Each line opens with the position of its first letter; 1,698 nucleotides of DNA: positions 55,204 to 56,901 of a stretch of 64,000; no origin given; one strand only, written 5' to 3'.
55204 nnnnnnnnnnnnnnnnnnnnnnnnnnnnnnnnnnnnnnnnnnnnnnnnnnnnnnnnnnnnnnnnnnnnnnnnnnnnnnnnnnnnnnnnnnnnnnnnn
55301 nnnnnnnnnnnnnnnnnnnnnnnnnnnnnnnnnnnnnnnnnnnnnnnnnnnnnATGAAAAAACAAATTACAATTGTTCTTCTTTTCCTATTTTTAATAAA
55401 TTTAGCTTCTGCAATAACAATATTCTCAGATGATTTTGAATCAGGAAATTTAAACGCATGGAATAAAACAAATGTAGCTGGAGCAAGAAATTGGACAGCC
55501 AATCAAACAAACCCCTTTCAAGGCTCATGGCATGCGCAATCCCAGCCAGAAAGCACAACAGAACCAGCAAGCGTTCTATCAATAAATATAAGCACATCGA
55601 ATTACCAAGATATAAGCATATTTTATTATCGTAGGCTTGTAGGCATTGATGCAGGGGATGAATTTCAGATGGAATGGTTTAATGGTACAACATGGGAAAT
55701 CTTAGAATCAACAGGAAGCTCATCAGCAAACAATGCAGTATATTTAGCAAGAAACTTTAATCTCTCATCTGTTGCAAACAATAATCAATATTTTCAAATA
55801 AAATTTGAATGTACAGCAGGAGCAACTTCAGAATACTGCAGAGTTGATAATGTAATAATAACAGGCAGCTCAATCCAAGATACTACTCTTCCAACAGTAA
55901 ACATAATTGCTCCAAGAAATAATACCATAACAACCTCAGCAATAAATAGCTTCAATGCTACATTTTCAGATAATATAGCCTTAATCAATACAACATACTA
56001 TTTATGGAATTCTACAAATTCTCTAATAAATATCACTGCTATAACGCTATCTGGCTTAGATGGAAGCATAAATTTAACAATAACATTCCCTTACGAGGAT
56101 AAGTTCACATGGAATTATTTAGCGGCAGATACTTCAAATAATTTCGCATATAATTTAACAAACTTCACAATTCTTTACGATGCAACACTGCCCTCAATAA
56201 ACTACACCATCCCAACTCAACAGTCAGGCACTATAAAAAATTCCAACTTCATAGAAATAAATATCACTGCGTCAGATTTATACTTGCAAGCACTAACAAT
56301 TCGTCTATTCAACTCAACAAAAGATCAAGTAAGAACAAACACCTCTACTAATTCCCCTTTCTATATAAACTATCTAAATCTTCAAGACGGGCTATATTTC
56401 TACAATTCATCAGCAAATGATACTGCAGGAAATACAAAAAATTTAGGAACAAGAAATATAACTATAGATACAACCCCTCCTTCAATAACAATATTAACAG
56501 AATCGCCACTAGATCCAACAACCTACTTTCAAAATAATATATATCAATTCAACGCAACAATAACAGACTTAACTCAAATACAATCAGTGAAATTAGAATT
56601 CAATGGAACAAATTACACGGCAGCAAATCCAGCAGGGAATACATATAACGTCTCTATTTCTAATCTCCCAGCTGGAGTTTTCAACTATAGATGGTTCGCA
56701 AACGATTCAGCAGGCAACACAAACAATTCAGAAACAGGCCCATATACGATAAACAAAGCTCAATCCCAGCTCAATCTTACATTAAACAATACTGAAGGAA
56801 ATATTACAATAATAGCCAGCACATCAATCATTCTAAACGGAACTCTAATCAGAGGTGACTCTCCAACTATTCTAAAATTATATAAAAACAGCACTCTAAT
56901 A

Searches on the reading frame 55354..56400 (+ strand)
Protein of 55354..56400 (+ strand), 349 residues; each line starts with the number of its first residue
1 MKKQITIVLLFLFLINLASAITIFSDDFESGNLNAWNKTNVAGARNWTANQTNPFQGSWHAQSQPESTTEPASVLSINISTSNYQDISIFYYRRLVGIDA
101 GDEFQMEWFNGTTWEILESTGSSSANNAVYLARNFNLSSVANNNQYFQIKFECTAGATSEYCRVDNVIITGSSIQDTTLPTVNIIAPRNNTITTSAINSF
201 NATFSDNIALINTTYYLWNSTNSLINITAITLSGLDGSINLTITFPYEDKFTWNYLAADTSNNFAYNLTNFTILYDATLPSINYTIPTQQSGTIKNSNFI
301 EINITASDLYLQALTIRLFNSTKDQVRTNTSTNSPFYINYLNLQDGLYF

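Call 7: search_protein_families(library=pfam, proteins=[window:55354-56400:+], max_evalue=1)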
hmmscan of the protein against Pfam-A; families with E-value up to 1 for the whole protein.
window:55354-56400:+ (349 aa): 1 family
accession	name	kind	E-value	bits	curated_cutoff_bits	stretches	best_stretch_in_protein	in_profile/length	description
PF20957.2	GxGYxYP_N_2nd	-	0.2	12.3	24.5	1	214-276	3-62/68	GxGYxYP_N second domain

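Call 45: search_protein_families(library=ncbifam, proteins=[window:55354-56400:+], max_evalue=0.01)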
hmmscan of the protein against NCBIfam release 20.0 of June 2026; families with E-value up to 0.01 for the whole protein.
window:55354-56400:+ (349 aa): 0 families

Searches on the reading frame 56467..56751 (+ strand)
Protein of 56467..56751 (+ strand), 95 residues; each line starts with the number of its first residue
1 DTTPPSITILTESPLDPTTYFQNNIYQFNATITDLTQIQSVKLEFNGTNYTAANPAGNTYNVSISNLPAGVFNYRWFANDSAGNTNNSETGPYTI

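Call 40: search_protein_families(library=pfam, proteins=[window:56467-56751:+], max_evalue=1)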
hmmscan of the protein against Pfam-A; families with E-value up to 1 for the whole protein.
window:56467-56751:+ (95 aa): 4 families
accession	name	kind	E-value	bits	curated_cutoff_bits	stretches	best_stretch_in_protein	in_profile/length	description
PF19077.6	Big_13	-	0.00027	21.8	27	1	29-95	34-100/102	Bacterial Ig-like domain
PF17957.7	Big_7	-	0.0004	21.4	24.1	1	5-70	1-64/70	Bacterial Ig domain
PF15418.12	DUF4625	-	0.011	16.4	27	1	1-45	10-56/131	Domain of unknown function (DUF4625)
PF13860.13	FlgD_ig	-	0.023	15.1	27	1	53-95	30-71/79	FlgD Ig-like domain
